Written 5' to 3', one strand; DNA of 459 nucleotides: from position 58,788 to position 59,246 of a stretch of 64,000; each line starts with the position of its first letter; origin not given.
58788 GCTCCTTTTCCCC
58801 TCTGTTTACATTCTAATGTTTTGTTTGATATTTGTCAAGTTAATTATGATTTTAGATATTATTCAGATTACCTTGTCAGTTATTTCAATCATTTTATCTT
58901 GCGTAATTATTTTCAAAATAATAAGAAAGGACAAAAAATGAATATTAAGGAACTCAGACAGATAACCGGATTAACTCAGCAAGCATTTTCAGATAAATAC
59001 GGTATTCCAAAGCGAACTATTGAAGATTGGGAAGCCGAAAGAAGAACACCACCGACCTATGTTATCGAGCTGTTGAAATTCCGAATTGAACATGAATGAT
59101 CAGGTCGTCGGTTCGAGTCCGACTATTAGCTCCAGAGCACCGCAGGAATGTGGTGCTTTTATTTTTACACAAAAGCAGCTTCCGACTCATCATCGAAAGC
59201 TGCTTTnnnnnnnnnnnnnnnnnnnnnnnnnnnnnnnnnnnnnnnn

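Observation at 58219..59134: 876-bp integrase-less insertion in tRNA-Thr(CGU) bounded by perfect 40-bp att-like direct repeats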

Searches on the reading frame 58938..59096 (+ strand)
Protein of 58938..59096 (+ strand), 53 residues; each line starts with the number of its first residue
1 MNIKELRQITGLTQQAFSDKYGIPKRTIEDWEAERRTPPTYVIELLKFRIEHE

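Call 7: search_protein_families(library=pfam, proteins=[window:58938-59096:+], max_evalue=0.1)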
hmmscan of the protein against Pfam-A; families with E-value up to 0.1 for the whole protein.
seq(53 aa): 8 families
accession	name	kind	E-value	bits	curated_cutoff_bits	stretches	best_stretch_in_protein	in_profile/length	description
PF01381.28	HTH_3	-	3.7e-07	30.5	23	1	3-43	1-41/55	Helix-turn-helix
PF12844.13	HTH_19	-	5.6e-05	23.4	30.2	1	2-40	3-41/64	Helix-turn-helix domain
PF13560.12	HTH_31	-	0.00035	21.3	27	1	4-43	7-47/64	Helix-turn-helix domain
PF13411.12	MerR_1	-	0.011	16.2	21.6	0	17-36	6-25/69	MerR HTH family regulatory protein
PF05225.22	HTH_psq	-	0.044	13.9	20.4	1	11-29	15-34/45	helix-turn-helix, Psq domain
PF07022.19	Phage_CI_repr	-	0.057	14.2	22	1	3-45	3-46/65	Bacteriophage CI repressor helix-turn-helix domain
PF13384.12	HTH_23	-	0.06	13.6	24.6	1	6-31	14-37/50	Homeodomain-like domain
PF13413.12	HTH_25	-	0.081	13.2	24.6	1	4-35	3-34/62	Helix-turn-helix domain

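Call 11: find_related_loci(query=window:58938-59096:+, collection=viral_contigs, flank=10000)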
Query seq(53 aa) (53 aa) in viral_contigs; peptide patterns used: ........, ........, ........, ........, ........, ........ (x = any residue, [..] = any of these).
600 stretches matched a pattern (row limit reached: there are more); 7 encode a relative of the query (tblastn E <= 1e-3); 7 distinct loci.
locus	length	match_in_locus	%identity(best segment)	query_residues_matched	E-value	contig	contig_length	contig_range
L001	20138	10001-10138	83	1-46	4e-23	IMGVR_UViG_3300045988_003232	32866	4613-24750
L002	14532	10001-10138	78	1-46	5e-22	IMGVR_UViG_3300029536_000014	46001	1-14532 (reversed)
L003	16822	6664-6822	62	1-53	3e-21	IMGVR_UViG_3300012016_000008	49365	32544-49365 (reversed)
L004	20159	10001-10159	57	1-53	7e-19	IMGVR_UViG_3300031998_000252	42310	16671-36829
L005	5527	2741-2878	54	1-46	2e-13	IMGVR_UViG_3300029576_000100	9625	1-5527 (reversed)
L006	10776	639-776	54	1-46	2e-11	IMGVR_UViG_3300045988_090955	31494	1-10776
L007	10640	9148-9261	47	1-38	4e-6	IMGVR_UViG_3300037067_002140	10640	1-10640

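Call 15: find_encoding_contigs(protein=window:58938-59096:+, flank=10000, max_places=10)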
Protein seq(53 aa) (53 aa): 2 contigs read that carry it; 2 places shown.
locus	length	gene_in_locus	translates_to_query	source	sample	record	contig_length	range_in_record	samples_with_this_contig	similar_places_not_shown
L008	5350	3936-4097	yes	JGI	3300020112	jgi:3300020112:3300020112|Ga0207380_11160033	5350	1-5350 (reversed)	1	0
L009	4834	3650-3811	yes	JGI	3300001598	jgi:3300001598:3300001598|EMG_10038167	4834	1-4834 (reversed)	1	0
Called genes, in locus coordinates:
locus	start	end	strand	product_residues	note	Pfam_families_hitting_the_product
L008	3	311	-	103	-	?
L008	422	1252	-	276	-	-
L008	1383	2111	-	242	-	PF00106:adh_short, PF08659:KR, PF13561:adh_short_C2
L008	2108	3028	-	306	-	-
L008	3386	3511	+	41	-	-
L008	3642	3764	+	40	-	-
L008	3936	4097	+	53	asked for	PF01381:HTH_3 (weak)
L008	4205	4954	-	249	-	PF07947:YhhN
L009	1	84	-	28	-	?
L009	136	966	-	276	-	-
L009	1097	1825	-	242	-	PF00106:adh_short, PF08659:KR, PF13561:adh_short_C2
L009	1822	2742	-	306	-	-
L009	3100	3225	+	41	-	-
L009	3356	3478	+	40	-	-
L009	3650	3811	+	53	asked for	PF01381:HTH_3 (weak)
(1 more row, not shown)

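Call 24: search_protein_families(library=pfam, proteins=[L001:3804-4973:-, L001:5052-5792:-, L001:6116-6745:+, L001:6775-7197:-, L001:7307-7861:-, L001:7858-8187:-, L001:8180-8695:-, L001:8801-9097:+, L001:9122-9640:+, L001:9703-9990:+], max_evalue=0.01)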
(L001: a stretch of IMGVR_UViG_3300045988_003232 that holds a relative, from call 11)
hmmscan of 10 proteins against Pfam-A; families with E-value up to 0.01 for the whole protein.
L001:3804-4973:- (389 aa): 1 family
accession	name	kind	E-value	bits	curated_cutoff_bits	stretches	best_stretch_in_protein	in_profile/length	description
PF18316.7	S-l_SbsC_C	-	2.4e-14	54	26.6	1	306-387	1-85/86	S-layer protein SbsC C-terminal domain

L001:5052-5792:- (246 aa): 2 families
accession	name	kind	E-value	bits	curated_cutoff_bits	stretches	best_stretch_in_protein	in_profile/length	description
PF06810.17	Phage_scaffold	-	8.8e-23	81.6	35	1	44-204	6-159/170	Phage capsid assembly scaffolding protein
PF17959.7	EF-hand_14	-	0.0029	18.3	23.7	0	31-89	13-70/90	EF-hand domain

L001:6116-6745:+ (209 aa): 0 families

L001:6775-7197:- (140 aa): 0 families

L001:7307-7861:- (184 aa): 0 families

L001:7858-8187:- (109 aa): 0 families

L001:8180-8695:- (171 aa): 0 families

L001:8801-9097:+ (98 aa): 0 families

L001:9122-9640:+ (172 aa): 0 families

L001:9703-9990:+ (95 aa): 0 families

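Call 25: search_protein_families(library=pfam, proteins=[L001:10209-10415:-, L001:10433-10738:-, L001:10743-11129:-, L001:11129-12358:-, L001:12362-13810:-, L001:14002-15639:-, L001:3286-3783:-, L001:2288-2749:-, L001:1305-1814:-, L001:723-1277:-], max_evalue=0.01)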
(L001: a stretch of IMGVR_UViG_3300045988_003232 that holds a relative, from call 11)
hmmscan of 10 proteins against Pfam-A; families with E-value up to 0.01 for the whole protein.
L001:10209-10415:- (68 aa): 1 family
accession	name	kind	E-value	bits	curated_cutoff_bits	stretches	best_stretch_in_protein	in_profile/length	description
PF04545.22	Sigma70_r4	-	0.0058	16.6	24.1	1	27-63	10-47/50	Sigma-70, region 4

L001:10433-10738:- (101 aa): 0 families

L001:10743-11129:- (128 aa): 0 families

L001:11129-12358:- (409 aa): 2 families
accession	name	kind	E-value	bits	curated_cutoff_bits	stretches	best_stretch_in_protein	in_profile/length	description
PF06152.16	Phage_min_cap2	-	2e-73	247.9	26.3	1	2-370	1-365/366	Phage minor capsid protein 2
PF22882.2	GT-D-like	-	0.0064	16.3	27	0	213-233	166-186/210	GT-D fold-like domain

L001:12362-13810:- (482 aa): 0 families

L001:14002-15639:- (545 aa): 4 families
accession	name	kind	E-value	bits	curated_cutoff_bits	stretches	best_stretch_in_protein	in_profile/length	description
PF04466.19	Terminase_3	-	4.2e-42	144.4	23.2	1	156-361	4-201/201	Phage terminase large subunit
PF03592.21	Terminase_2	-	1.1e-21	78.4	26.1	1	3-115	1-105/141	Terminase small subunit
PF17288.8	Terminase_3C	-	2.5e-13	51.1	26.7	1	394-532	1-151/155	Terminase RNAseH like domain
PF03237.21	Terminase_6N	-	0.00012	22.2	22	1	231-375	74-213/215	Terminase large subunit, T4likevirus-type, N-terminal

L001:3286-3783:- (165 aa): 0 families

L001:2288-2749:- (153 aa): 0 families

L001:1305-1814:- (169 aa): 0 families

L001:723-1277:- (184 aa): 0 families

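Call 38: search_protein_families(library=pfam, proteins=[L006:999-1973:-, L006:1973-2521:-, L006:2454-5402:-, L006:5414-6538:-, L006:6541-7395:-, L006:7388-10738:-], max_evalue=0.001)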
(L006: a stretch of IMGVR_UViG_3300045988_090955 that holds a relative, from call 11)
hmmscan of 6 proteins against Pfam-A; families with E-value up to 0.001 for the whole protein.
L006:999-1973:- (324 aa): 2 families
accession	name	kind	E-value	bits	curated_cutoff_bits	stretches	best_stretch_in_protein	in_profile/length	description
PF01510.30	Amidase_2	-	1.5e-26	93.7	26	1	32-162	2-130/131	N-acetylmuramoyl-L-alanine amidase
PF08239.17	SH3_3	-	2.6e-07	31.2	27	1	208-247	12-52/54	Bacterial SH3 domain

L006:1973-2521:- (182 aa): 1 family
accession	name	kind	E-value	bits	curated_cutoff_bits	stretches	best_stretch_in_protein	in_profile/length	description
PF05105.17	Phage_holin_4_1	-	2e-28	99.3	22.2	1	48-166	5-115/116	Bacteriophage holin family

L006:2454-5402:- (982 aa): 0 families

L006:5414-6538:- (374 aa): 1 family
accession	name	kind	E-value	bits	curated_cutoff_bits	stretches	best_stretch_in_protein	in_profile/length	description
PF14594.13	Sipho_Gp37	-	1.8e-48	165.8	26.2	1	2-363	1-369/370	Siphovirus ReqiPepy6 Gp37-like protein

L006:6541-7395:- (284 aa): 2 families
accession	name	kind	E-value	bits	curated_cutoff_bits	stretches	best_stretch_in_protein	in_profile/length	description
PF05709.17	Sipho_tail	-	9.4e-09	36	24.2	1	29-125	20-118/118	Phage tail protein RIFT-related domain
PF22768.1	SPP1_Dit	-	5.4e-06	27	25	1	175-275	2-93/97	Siphovirus-type tail component, C-terminal domain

L006:7388-10738:- (1116 aa): 1 family
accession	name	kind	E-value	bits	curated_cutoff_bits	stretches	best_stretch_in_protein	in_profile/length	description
PF10145.14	PhageMin_Tail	-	6.6e-18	65.7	33.2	1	59-237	7-190/201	Phage-related minor tail protein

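Call 40: find_related_loci(query=window:58938-59096:+, collection=genome_contigs, flank=10000)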
Query seq(53 aa) (53 aa) in genome_contigs; peptide patterns used: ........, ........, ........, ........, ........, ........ (x = any residue, [..] = any of these).
600 stretches matched a pattern (row limit reached: there are more); 18 encode a relative of the query (tblastn E <= 1e-3); 18 distinct loci.
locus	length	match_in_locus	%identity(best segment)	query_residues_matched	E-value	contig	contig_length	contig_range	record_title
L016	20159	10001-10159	62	1-53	3e-20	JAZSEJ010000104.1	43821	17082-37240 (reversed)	MAG: Ruminococcus sp. isolate T1900044591_TS20190057.MAGScoT_cleanbin_000004 SGB_632_k141_82258, whole genome shotgun se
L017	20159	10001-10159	55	1-53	7e-19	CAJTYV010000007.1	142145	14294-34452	MAG TPA_asm: uncultured Ruminococcus sp. isolate MGBC117665 genome assembly, contig: MGBC117665.7, whole genome shotgun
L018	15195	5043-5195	57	3-53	1e-17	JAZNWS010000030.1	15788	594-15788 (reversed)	MAG: Eubacteriales bacterium isolate T1900044782_TS20190248.MAGScoT_cleanbin_000090 SGB_2579_k141_2403505, whole genome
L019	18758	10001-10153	57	3-53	2e-17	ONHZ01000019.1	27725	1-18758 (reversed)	uncultured Lachnospiraceae bacterium isolate RUG306 genome assembly, contig: k87_5533809, whole genome shotgun sequence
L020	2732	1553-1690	70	2-47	3e-17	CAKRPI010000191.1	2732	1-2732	MAG: uncultured Lachnospiraceae bacterium isolate REFINED_METABAT215_TOP10_CONTIGS_1500_ASSEMBLY_K77_MERGED__Hadza_MoBio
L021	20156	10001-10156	52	2-53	6e-16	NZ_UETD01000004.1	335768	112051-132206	Ruminococcus flavefaciens strain SAb67, whole genome shotgun sequence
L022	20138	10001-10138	59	1-46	3e-14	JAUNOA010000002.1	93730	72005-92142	MAG: Lachnospiraceae bacterium isolate S33M_St_55 NODE_32_length_93730_cov_28.344382, whole genome shotgun sequence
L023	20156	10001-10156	54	1-52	4e-14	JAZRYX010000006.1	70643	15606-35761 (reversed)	MAG: Lachnospiraceae bacterium isolate T1900044949_TA20190002.MAGScoT_cleanbin_000018 SGB_3543_k141_1932112, whole genom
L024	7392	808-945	61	1-46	6e-14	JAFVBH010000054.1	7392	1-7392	MAG: Clostridia bacterium isolate RGIG5014 Roe_deer_Rumen-5__c358826, whole genome shotgun sequence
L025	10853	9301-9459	49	1-53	8e-14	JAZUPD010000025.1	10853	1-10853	MAG: Eubacteriales bacterium isolate T1900044868_TS20190334.MAGScoT_cleanbin_000031 SGB_3148_k141_3292470, whole genome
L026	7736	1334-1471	57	1-46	1e-13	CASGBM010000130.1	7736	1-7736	uncultured Eubacteriales bacterium isolate O90_L3_308308_idba_bin.67 genome assembly, contig: O90_L3_308308_idba_bin.67.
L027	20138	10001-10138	57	1-46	1e-13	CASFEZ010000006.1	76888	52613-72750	uncultured Eubacteriales bacterium isolate A47_L1_357357_idba_bin.141 genome assembly, contig: A47_L1_357357_idba_bin.14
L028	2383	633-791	45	1-53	2e-13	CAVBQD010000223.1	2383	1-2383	bacterium isolate SRR8978300_cleanbin_000001 genome assembly, contig: Spades_SRR8978300_contig_3707, whole genome shotgu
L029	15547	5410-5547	59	1-46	4e-13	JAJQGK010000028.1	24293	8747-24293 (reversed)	MAG: Clostridiales bacterium isolate U.11_5 NODE_272_length_24293_cov_11.189125, whole genome shotgun sequence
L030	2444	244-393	50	3-52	6e-12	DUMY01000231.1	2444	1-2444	MAG TPA_asm: Syntrophomonadaceae bacterium isolate AS05jafATM_105 72596_AS05, whole genome shotgun sequence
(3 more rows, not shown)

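Call 51: search_protein_families(library=pfam, proteins=[L016:13540-13833:-, L016:13086-13535:-, L016:12287-13114:-, L016:11506-12276:-, L016:10871-11248:-, L016:10460-10867:-, L016:10209-10460:-, L016:9730-10011:+, L016:8464-9462:-, L016:14487-17462:-], max_evalue=0.01)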
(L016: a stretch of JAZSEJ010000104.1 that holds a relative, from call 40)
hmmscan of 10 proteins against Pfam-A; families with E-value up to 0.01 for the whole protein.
L016:13540-13833:- (97 aa): 1 family
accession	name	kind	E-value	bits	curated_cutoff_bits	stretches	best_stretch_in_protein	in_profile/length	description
PF16079.10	Phage_holin_5_2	-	9.5e-26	90.3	29.2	1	17-93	3-76/76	Phage holin family Hol44, in holin superfamily V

L016:13086-13535:- (149 aa): 0 families

L016:12287-13114:- (275 aa): 0 families

L016:11506-12276:- (256 aa): 2 families
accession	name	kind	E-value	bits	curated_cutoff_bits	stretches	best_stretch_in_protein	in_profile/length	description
PF01183.26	Glyco_hydro_25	-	2.8e-30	106.4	27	1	6-185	1-180/180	Glycosyl hydrolases family 25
PF08924.17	Rv2525c_GlyHyd-like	-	0.0096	16.5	27.2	0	42-183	28-184/198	Rv2525c-like, glycoside hydrolase-like domain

L016:10871-11248:- (125 aa): 0 families

L016:10460-10867:- (135 aa): 0 families

L016:10209-10460:- (83 aa): 0 families

L016:9730-10011:+ (93 aa): 0 families

L016:8464-9462:- (332 aa): 0 families

L016:14487-17462:- (991 aa): 2 families
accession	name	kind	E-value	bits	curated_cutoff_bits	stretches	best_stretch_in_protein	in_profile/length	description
PF06605.17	Prophage_tail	-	3.3e-09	37.2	31.3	1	565-734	66-228/250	Prophage endopeptidase tail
PF18994.6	Prophage_tailD1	-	3.3e-08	34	23.6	1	417-483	16-84/84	Prophage endopeptidase tail N-terminal domain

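Call 71: search_dna_similar(query=window:58938-59096:+, collection=phages, mode=protein, max_evalue=0.001, max_rows=25)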
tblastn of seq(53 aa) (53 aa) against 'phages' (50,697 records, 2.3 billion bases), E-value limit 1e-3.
Records with a match: 28; places in all: 28; records where one place covers at least 80% of the query: 25.
Best place of each record, by identity: 60-80% 4; <60% 24.
By first word of the organism name: Bacteriophage 15; Streptococcus 5; Salmonella 3; Acinetobacter 2; Faecalibacterium 2; Escherichia 1.
By host as written in the record: - 17; Homo sapiens 2; Faecalibacterium prausnitzii 2; Streptococcus gordonii KCOM_1506 1; Streptococcus equinus pR-5 1; Streptococcus parauberis N198_2 1; Streptococcus iniae Si1 1; Streptococcus sanguinis SK160 1; and 2 more.
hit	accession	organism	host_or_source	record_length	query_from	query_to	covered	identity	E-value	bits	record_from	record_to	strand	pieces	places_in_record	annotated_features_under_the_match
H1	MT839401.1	Bacteriophage sp.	human fecal samples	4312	1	46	87%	67.4%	6e-15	72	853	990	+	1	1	record has no annotation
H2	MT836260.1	Bacteriophage sp.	human fecal samples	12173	3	47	85%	66.7%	2e-14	70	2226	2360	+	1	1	record has no annotation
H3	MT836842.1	Bacteriophage sp.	human fecal samples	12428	1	46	87%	65.2%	3e-13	67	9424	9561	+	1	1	record has no annotation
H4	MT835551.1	Bacteriophage sp.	human fecal samples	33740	1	46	87%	54.3%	1e-10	59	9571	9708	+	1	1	record has no annotation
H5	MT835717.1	Bacteriophage sp.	human fecal samples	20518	1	46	87%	50.0%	6e-8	52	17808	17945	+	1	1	record has no annotation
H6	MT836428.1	Bacteriophage sp.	human fecal samples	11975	3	53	96%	45.1%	4e-8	52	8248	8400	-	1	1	record has no annotation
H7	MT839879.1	Bacteriophage sp.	human fecal samples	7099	3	46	83%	50.0%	3e-7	50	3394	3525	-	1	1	record has no annotation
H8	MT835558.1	Bacteriophage sp.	human fecal samples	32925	1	46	87%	47.8%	3e-7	49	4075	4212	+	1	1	record has no annotation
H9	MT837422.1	Bacteriophage sp.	human fecal samples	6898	3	53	96%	41.2%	3e-7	50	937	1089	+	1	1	record has no annotation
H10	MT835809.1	Bacteriophage sp.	human fecal samples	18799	3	53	96%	41.2%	2e-5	44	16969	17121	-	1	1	record has no annotation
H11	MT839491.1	Bacteriophage sp.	human fecal samples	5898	3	53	96%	41.2%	3e-5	44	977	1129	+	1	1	record has no annotation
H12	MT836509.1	Bacteriophage sp.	human fecal samples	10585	1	53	100%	37.7%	5e-7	49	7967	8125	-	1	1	record has no annotation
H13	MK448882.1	Streptococcus phage Javan242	Streptococcus gordonii KCOM_1506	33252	3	48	87%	43.5%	1e-4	42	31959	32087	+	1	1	hypothetical protein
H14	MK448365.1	Streptococcus satellite phage Javan212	Streptococcus equinus pR-5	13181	1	32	60%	60.6%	2e-5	44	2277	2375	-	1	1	DNA-binding protein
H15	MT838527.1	Bacteriophage sp.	human fecal samples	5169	5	53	92%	38.8%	4e-6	47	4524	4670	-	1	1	record has no annotation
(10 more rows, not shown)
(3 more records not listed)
